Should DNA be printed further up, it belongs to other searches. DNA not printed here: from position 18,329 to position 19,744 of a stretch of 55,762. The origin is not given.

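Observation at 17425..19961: DNA-transfer block of integrative mobilizable / conjugative elements (IME/AICE type) inside a complete siphovirus genome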

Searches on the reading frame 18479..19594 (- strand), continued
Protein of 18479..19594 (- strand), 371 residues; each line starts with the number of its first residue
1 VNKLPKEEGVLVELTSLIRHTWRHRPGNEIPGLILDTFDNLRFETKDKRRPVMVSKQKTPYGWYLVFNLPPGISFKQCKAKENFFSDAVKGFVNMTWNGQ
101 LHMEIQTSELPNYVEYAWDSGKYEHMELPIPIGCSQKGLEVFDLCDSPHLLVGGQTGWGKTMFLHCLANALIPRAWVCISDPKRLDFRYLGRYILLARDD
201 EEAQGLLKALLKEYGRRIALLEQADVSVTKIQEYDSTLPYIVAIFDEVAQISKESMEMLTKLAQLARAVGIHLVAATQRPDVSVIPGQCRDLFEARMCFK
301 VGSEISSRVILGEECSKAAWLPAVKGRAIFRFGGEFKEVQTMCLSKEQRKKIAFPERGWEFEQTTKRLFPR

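Call 27: search_protein_families(library=ncbifam, proteins=[window:18479-19594:-], max_evalue=0.01)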
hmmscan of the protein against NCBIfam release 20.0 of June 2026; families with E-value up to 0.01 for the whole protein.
window:18479-19594:- (371 aa): 6 families
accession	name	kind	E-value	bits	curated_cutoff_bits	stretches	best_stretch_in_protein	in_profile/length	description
NF007615.0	PRK10263.1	equivalog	3.7e-17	61.4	1566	1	237-314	1138-1219/1355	DNA translocase FtsK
NF041214.1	plasmid_TraB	equivalog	4e-14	52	800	1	147-318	248-426/639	plasmid transfer protein TraB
TIGR03928.1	T7_EssCb_Firm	equivalog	4.1e-12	44.6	778.4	1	230-333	570-672/1296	type VII secretion protein EssC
TIGR03924.1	T7SS_EccC_a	equivalog_domain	4.1e-11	42.4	509.15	1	212-335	528-659/673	type VII secretion protein EccCa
TIGR03925.1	T7SS_EccC_b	equivalog_domain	2.4e-10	39.4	346.55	1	92-278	306-500/564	type VII secretion protein EccCb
NF005304.0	PRK06835.1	equivalog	0.0011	18.2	215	1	139-177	176-213/330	ATP-binding protein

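Call 28: search_dna_similar(query=window:18479-19594:-, collection=plasmids, mode=protein, max_rows=30)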
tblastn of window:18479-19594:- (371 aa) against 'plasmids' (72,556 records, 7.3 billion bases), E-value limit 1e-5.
Records with a match: 1368; places in all: 1429; records where one place covers at least 80% of the query: 124.
Best place of each record, by identity: <60% 1368.
By first word of the organism name: Bacillus 301; Enterococcus 244; Ralstonia 136; Priestia 130; Clostridium 120; Sinorhizobium 87; Rhodococcus 50; Streptomyces 26; Shinella 14; Rhizobium 13; and 114 more.
By predicted mobility (MOB-suite, as given by PLSDB): non-mobilizable 683; mobilizable 544; conjugative 141.
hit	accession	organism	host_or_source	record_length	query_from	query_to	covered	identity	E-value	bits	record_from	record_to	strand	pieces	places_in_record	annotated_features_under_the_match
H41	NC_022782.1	Bacillus toyonensis BCT-7112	-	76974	66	370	82%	30.0%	7e-21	101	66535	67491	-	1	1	FtsK/SpoIIIE domain-containing protein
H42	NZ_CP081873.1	Bacillus toyonensis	Environment,soil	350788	66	371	82%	29.5%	2e-19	97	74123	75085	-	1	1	FtsK/SpoIIIE domain-containing protein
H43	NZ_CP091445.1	Bacillus cereus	Moringa oleifera,whole organism,root ...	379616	45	366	87%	28.0%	4e-17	91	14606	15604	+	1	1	FtsK/SpoIIIE domain-containing protein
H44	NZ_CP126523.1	Bacillus toyonensis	bacterial isolate,soil in warm, humid ...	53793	67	370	82%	29.5%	3e-20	100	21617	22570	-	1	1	FtsK/SpoIIIE domain-containing protein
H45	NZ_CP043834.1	Bacillus sp. BS98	oyster,whole organism,intestinal tract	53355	67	370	82%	29.5%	3e-20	100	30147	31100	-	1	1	FtsK/SpoIIIE domain-containing protein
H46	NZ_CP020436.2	Bacillus sp. FDAARGOS_235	Homo sapiens,blood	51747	67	370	82%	29.5%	4e-20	99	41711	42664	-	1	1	FtsK/SpoIIIE domain-containing protein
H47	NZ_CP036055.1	Bacillus toyonensis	cell culture,soil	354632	66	371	82%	29.0%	1e-18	95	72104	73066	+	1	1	FtsK/SpoIIIE domain-containing protein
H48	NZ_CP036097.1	Bacillus toyonensis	cell culture,soil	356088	66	371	82%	29.0%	1e-18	95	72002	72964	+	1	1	FtsK/SpoIIIE domain-containing protein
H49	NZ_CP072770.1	Bacillus cereus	mixed culture,Bee Honey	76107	67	367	81%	29.4%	1e-20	101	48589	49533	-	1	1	FtsK/SpoIIIE domain-containing protein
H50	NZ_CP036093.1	Bacillus toyonensis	cell culture,soil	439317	66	371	82%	28.9%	4e-19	97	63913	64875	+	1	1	FtsK/SpoIIIE domain-containing protein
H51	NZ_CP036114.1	Bacillus toyonensis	-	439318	66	371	82%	28.9%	4e-19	97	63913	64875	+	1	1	FtsK/SpoIIIE domain-containing protein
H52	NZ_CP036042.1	Bacillus mycoides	cell culture,soil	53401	55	357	82%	29.1%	2e-19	97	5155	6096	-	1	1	FtsK/SpoIIIE domain-containing protein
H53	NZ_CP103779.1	Bacillus toyonensis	cell culture,Commercial plant nursery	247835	55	357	82%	29.0%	1e-20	101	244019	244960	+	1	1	FtsK/SpoIIIE domain-containing protein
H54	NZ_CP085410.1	Bacillus thuringiensis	single cell,soil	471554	45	366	87%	27.3%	1e-16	89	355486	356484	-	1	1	FtsK/SpoIIIE domain-containing protein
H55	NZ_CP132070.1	Bacillus mycoides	whole organism,soil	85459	67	370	82%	28.9%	2e-20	100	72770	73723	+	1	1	FtsK/SpoIIIE domain-containing protein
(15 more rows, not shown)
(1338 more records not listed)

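Call 29: find_related_loci(query=window:18479-19594:-, collection=viral_contigs, flank=10000)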
Query window:18479-19594:- (371 aa) in viral_contigs; peptide patterns used: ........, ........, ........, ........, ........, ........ (x = any residue, [..] = any of these).
2 stretches matched a pattern, but none encodes a relative of the query by tblastn (E <= 1e-3).

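Call 45: search_dna_similar(query=L004:4019-4639:+, collection=phages, mode=protein, max_rows=40, rows=spread, max_evalue=0.001)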
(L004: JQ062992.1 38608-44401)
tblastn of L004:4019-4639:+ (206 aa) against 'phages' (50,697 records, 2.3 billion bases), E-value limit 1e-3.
Records with a match: 105; places in all: 105; records where one place covers at least 80% of the query: 105.
Best place of each record, by identity: >=99% 2; 80-90% 2; 60-80% 32; <60% 69.
By first word of the organism name: Bacillus 97; Geobacillus 6; Staphylococcus 2.
By host as written in the record: Bacillus anthracis 16; Bacillus pumilus BL8 11; Bacillus subtilis 8; Bacillus megaterium 7; Bacillus cereus 6; Geobacillus thermodenitrificans 6; Bacillus pumilus BL-8 6; Bacillus megaterium Km 5; and 22 more.
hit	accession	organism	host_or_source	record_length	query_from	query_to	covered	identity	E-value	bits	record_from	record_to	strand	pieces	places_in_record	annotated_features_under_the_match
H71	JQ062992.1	Bacillus phage phIS3501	Bacillus thuringiensis var. israelensis ...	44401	1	206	100%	100.0%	2e-138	432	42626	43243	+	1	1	phage protein | FtsK/SpoIIIE family phage protein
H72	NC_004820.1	Bacillus phage phBC6A51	Bacillus cereus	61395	1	206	100%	80.6%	7e-114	362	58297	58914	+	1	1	hypothetical protein (x2)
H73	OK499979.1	Bacillus Phage vB_BanS_McSteamy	Bacillus anthracis Sterne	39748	1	204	99%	60.8%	5e-76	253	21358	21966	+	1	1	replication-relaxation family protein | cell division protein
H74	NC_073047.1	Bacillus phage Tavor_SA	Bacillus anthracis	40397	1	204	99%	60.8%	6e-76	253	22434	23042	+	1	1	hypothetical protein | cell division protein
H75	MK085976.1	Bacillus phage AP631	lab crude sewage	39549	1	204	99%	60.8%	1e-75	252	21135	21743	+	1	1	hypothetical protein | FtsK/SpoIIIE family protein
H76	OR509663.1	Bacillus phage vB_BanS-A16R1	Bacillus anthracis str. A16R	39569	1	204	99%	60.8%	1e-75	252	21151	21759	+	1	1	hypothetical protein | FtsK/SpoIIIE family protein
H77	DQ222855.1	Bacillus phage Gamma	Bacillus anthracis Vollum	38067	1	204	99%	60.8%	4e-75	251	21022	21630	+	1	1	conserved phage protein | FtsK/SpoIIIE family protein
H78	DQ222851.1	Bacillus phage Cherry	Bacillus anthracis Vollum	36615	1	204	99%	60.8%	5e-75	250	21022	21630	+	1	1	conserved phage protein | FtsK/SpoIIIE family protein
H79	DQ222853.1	Bacillus phage Gamma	Bacillus cereus ATCC 4342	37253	1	204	99%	60.8%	5e-75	250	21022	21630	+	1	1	conserved phage protein | FtsK/SpoIIIE family protein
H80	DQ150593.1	Bacillus phage Fah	Bacillus anthracis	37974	1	204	99%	60.8%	5e-75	250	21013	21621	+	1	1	hypothetical protein | FtsK/SpoIIIE ATPase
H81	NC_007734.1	Bacillus phage WBeta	Bacillus anthracis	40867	1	204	99%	60.8%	5e-75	250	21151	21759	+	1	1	replication initiation protein | FtsK/SpoIIIE-like protein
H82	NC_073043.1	Bacillus phage F16Ba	Bacillus anthracis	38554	1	204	99%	60.3%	2e-75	251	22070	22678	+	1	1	hypothetical protein | FtsK/SpoIIIE family protein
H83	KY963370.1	Bacillus phage Negev_SA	Bacillus anthracis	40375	1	204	99%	60.3%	3e-75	251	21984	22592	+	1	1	hypothetical protein | cell division protein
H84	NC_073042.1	Bacillus phage Carmel_SA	Bacillus anthracis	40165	1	204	99%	60.3%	7e-75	250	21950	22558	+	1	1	hypothetical protein | cell division protein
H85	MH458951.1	Bacillus phage vB_BthS_BMBphi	Bacillus thuringiensis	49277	10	206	96%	37.6%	2e-27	114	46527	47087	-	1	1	hypothetical protein (x2)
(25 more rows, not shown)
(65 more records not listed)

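Call 73: search_dna_similar(query=window:18479-19594:-, collection=plasmids, mode=protein, max_rows=60, rows=spread)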
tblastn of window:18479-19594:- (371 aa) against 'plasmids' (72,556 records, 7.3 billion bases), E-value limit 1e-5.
Records with a match: 1368; places in all: 1429; records where one place covers at least 80% of the query: 124.
Best place of each record, by identity: <60% 1368.
By first word of the organism name: Bacillus 301; Enterococcus 244; Ralstonia 136; Priestia 130; Clostridium 120; Sinorhizobium 87; Rhodococcus 50; Streptomyces 26; Shinella 14; Rhizobium 13; and 114 more.
By predicted mobility (MOB-suite, as given by PLSDB): non-mobilizable 683; mobilizable 544; conjugative 141.
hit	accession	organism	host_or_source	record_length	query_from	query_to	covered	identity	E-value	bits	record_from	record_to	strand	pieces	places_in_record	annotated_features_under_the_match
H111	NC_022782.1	Bacillus toyonensis BCT-7112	-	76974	66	370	82%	30.0%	7e-21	101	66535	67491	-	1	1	FtsK/SpoIIIE domain-containing protein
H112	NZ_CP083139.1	Bacillus thuringiensis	whole organism,Biopesticide Solbac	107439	67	367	81%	28.8%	4e-20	99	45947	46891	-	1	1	FtsK/SpoIIIE domain-containing protein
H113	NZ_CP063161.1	Bacillus cereus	-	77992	51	357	83%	28.1%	1e-19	98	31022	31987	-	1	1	FtsK/SpoIIIE domain-containing protein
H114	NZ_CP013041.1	Clostridium perfringens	equine,Whole pure organism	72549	73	341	73%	31.5%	1e-23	110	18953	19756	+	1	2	FtsK/SpoIIIE domain-containing protein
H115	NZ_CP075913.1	Clostridium perfringens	sludge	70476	73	341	73%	31.2%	4e-23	108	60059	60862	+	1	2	FtsK/SpoIIIE domain-containing protein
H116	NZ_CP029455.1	Bacillus cereus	Chives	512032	66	355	78%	28.8%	5e-18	93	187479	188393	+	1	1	FtsK/SpoIIIE domain-containing protein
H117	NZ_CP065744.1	Bacillus tropicus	-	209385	66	355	78%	27.9%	1e-17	92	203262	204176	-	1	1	FtsK/SpoIIIE domain-containing protein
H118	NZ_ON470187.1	Bacillus thuringiensis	-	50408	89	355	72%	29.9%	3e-19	97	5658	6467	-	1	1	FtsK/SpoIIIE domain-containing protein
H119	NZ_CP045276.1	Priestia megaterium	pure culture,Paper surface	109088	59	355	80%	26.1%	1e-13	80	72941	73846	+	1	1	FtsK/SpoIIIE domain-containing protein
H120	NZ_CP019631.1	Roseibium algicola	Rhodosorus marinus,cell culture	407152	109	352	66%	30.6%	4e-17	91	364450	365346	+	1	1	DNA translocase FtsK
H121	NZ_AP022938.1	Bacillus cereus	-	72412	94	355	71%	28.3%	2e-15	86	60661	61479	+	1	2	FtsK/SpoIIIE domain-containing protein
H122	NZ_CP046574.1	Rhodococcus sp. WAY2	cell culture,bacterial consortium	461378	31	329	81%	24.6%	4e-8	63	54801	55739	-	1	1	FtsK/SpoIIIE domain-containing protein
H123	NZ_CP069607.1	Priestia megaterium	Homo sapiens,Pure culture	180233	94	347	68%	28.6%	1e-13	80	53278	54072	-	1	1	FtsK/SpoIIIE domain-containing protein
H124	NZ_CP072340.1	Prevotella nigrescens F0103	Homo sapiens,whole organism,human oral ...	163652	95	340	66%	29.3%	4e-23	108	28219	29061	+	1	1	DNA translocase FtsK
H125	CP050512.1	Sinorhizobium meliloti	Medicago sativa,cell culture,root nodule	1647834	109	336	61%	31.4%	1e-17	92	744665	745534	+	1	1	DNA translocase FtsK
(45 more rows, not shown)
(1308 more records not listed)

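Call 74: get_annotated_region(hit=H114, flank=5000)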
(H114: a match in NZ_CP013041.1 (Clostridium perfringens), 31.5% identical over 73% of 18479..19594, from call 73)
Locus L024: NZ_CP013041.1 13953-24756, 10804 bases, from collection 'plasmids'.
description: Clostridium perfringens strain JP55 plasmid pJFP55F, complete sequence
organism: Clostridium perfringens (NCBI taxid 1502)
taxonomy: Bacteria; Bacillota; Clostridia; Eubacteriales; Clostridiaceae; Clostridium; Clostridium perfringens
host: -; source: equine,Whole pure organism; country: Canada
typing (MOB-suite, as given by PLSDB): mobilizable; replicon rep_cluster_1519; relaxase MOBM
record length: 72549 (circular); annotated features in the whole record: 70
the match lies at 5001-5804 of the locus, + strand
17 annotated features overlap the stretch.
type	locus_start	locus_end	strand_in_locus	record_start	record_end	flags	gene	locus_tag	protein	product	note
CDS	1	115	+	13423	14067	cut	-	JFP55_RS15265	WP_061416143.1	class D sortase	-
CDS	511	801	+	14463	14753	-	-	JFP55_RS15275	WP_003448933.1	hypothetical protein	-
CDS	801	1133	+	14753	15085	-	-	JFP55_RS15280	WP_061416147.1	hypothetical protein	-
CDS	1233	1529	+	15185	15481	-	-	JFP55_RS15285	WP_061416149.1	hypothetical protein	-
CDS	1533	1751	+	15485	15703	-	-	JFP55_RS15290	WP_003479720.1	DUF4236 domain-containing protein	-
CDS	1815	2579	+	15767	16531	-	-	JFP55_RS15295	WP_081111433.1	DNA adenine methylase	-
CDS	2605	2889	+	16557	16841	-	-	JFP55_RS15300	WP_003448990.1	hypothetical protein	-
CDS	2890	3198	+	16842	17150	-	-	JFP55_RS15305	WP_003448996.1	hypothetical protein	-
CDS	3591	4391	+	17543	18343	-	tcpM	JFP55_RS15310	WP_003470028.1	MobM family relaxase TcpM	-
CDS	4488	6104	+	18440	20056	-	-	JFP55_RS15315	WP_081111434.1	FtsK/SpoIIIE domain-containing protein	-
CDS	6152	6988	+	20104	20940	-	-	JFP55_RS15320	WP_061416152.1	FtsK/SpoIIIE domain-containing protein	-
CDS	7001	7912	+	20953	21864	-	-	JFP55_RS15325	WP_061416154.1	ATP-binding protein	-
CDS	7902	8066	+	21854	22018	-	-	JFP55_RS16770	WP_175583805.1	hypothetical protein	-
CDS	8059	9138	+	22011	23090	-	-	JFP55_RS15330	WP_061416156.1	conjugal transfer protein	-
CDS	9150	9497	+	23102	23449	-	tcpD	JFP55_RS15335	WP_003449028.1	conjugal transfer membrane protein TcpD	-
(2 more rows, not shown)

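Call 75: get_annotated_region(hit=H111, flank=6000)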
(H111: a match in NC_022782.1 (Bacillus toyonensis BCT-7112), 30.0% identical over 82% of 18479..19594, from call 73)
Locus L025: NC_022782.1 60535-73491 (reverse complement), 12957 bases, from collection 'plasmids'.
description: Bacillus toyonensis BCT-7112 plasmid pBCT77, complete sequence
organism: Bacillus toyonensis BCT-7112 (NCBI taxid 1415784)
taxonomy: Bacteria; Bacillota; Bacilli; Bacillales; Bacillaceae; Bacillus; Bacillus toyonensis; Bacillus toyonensis BCT-7112
host: -; source: -; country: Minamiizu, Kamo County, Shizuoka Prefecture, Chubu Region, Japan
typing (MOB-suite, as given by PLSDB): mobilizable; replicon rep_cluster_920; relaxase MOBC
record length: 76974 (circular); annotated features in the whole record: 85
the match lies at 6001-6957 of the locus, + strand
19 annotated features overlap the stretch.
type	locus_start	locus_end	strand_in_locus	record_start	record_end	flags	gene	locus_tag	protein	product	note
CDS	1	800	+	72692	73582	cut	-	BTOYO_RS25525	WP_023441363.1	hypothetical protein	-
CDS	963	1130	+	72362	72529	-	-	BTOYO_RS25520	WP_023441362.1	hypothetical protein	-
CDS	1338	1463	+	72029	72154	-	-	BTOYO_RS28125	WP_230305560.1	DUF3961 domain-containing protein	-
CDS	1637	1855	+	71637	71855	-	-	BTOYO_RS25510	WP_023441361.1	hypothetical protein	-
CDS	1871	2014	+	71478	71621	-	-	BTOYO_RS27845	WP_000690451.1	hypothetical protein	-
CDS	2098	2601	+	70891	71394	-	-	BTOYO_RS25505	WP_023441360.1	hypothetical protein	-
CDS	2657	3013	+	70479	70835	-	-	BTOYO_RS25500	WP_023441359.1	hypothetical protein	-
CDS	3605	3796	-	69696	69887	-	-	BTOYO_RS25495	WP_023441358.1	aspartyl-phosphate phosphatase Spo0E family protein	-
CDS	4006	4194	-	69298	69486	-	hfq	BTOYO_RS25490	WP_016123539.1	RNA chaperone Hfq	GO:0006378 - mRNA polyadenylation [Evidence IEA]; GO:0016070 - RNA metabolic process [Evidence IEA]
CDS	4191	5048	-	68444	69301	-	-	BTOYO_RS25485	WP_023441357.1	hypothetical protein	-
CDS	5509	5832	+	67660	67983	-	-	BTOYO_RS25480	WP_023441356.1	hypothetical protein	-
CDS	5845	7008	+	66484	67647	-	-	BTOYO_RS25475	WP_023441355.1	FtsK/SpoIIIE domain-containing protein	-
CDS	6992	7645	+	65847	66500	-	-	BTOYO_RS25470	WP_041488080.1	replication-relaxation family protein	-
CDS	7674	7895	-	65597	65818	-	-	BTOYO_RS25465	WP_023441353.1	helix-turn-helix transcriptional regulator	-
CDS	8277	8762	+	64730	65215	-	-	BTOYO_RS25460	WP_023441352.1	DUF559 domain-containing protein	-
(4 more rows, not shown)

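Call 91: search_solved_structures(query=window:18479-19594:-, max_evalue=0.001)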
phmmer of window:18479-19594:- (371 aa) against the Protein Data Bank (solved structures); distinct sequences matched with E-value up to 0.001: 8.
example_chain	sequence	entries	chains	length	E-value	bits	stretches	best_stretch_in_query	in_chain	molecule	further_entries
6o1w_A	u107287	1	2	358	8.7e-22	81.1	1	109-342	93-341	DNA translocase coupling protein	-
6o1x_A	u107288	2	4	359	8.7e-22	81.1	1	109-342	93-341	DNA translocase coupling protein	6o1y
6o1z_A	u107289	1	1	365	9.1e-22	81.1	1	109-342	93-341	DNA translocase coupling protein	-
2iuu_A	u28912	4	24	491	9.5e-19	71.1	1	236-313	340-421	DNA TRANSLOCASE FTSK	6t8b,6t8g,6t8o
2iut_A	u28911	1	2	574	1.6e-18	70.4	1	236-313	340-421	DNA TRANSLOCASE FTSK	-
2ius_A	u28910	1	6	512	5.1e-17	65.4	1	239-314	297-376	DNA TRANSLOCASE FTSK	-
4nh0_A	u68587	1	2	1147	2.7e-07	33.4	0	239-334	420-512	Cell divisionFtsK/SpoIIIE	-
9qks_G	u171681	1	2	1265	8.4e-06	28.5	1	127-333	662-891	ESX secretion system protein YukB,Green fluorescent protein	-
